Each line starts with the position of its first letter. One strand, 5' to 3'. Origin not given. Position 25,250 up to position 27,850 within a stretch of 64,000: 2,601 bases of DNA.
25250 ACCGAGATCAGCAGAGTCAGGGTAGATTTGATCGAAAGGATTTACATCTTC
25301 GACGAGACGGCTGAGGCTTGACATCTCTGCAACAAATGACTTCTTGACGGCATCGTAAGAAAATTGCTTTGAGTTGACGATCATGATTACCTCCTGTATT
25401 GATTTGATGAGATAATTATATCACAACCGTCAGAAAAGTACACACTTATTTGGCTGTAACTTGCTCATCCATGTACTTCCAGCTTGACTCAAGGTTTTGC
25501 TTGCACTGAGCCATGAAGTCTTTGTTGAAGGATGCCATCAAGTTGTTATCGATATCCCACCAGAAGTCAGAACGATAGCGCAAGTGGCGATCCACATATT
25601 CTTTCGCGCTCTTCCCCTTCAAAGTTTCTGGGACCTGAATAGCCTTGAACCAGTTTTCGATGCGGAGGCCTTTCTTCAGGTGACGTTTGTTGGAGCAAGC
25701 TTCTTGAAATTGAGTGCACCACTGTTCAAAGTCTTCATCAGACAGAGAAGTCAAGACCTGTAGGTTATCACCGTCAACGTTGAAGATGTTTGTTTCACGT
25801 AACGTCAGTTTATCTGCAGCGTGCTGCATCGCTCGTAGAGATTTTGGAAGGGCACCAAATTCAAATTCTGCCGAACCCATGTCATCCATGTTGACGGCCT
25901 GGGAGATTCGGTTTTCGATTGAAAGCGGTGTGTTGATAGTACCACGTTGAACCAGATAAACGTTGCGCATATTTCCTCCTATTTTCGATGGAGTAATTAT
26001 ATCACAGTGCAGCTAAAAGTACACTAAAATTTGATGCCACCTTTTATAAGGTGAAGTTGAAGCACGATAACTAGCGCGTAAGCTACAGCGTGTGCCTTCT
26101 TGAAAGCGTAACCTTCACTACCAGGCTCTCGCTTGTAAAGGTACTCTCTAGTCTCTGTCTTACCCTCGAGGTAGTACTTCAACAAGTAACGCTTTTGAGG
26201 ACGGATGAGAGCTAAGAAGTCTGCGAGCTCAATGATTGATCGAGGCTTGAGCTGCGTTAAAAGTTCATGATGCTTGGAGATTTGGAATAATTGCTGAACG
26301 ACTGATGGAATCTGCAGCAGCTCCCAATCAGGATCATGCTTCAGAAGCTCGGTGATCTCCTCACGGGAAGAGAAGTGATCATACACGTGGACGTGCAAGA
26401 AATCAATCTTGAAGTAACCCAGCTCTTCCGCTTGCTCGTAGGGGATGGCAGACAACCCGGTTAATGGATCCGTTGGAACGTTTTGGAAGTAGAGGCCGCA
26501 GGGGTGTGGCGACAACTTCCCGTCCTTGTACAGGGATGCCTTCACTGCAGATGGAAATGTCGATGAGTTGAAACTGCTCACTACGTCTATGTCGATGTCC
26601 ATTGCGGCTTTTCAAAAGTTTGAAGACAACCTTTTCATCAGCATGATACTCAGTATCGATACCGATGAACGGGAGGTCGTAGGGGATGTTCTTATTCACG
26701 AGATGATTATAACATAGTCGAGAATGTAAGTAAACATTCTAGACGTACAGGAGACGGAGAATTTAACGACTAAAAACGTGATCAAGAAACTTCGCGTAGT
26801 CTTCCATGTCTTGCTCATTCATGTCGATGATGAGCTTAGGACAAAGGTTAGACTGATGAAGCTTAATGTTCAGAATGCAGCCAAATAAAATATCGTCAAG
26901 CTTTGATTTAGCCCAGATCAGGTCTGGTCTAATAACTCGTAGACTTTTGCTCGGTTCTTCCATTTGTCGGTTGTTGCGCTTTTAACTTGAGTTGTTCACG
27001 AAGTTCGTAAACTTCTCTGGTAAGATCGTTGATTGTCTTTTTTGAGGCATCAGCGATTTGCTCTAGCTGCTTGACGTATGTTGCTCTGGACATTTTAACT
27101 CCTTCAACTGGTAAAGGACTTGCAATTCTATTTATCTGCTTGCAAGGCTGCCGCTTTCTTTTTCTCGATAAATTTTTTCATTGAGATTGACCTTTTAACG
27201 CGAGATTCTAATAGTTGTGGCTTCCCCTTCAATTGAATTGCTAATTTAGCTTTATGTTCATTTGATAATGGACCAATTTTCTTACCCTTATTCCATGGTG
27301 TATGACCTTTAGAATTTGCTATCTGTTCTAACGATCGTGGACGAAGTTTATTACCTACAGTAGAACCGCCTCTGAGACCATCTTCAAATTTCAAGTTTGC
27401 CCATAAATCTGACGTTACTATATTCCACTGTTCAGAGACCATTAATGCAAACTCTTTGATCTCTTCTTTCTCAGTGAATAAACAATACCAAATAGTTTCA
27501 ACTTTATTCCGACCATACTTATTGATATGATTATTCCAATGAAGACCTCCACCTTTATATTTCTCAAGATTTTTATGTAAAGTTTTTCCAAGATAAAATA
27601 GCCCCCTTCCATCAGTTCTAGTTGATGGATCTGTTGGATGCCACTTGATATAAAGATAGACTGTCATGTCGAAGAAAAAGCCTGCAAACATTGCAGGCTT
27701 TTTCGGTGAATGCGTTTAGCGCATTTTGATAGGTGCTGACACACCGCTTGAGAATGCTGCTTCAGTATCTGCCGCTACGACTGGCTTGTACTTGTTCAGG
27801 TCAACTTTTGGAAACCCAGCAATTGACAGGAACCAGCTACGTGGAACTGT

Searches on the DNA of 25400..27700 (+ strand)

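Call 6: search_dna_similar(query=window:25400-27700:+, collection=phages, mode=near, max_rows=15)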
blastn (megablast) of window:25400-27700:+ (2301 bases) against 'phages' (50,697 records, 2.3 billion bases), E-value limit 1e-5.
No match.

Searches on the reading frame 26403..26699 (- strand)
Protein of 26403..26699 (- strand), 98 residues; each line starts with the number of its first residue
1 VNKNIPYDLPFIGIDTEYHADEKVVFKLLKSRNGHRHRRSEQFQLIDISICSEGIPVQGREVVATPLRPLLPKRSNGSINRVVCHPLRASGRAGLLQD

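Call 3: search_protein_families(library=pfam, proteins=[window:26403-26699:-], max_evalue=1)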
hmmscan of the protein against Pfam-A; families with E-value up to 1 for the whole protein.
window:26403-26699:- (98 aa): 1 family
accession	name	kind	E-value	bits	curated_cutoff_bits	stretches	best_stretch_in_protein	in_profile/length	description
PF24896.1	Receiver_CRE1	-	0.074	13.7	27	0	75-97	110-132/136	AHK4/CRE1/WOL first receiver domain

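Call 4: search_protein_families(library=phrogs, proteins=[window:26403-26699:-], max_evalue=1)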
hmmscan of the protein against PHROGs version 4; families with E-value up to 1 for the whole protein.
window:26403-26699:- (98 aa): 0 families
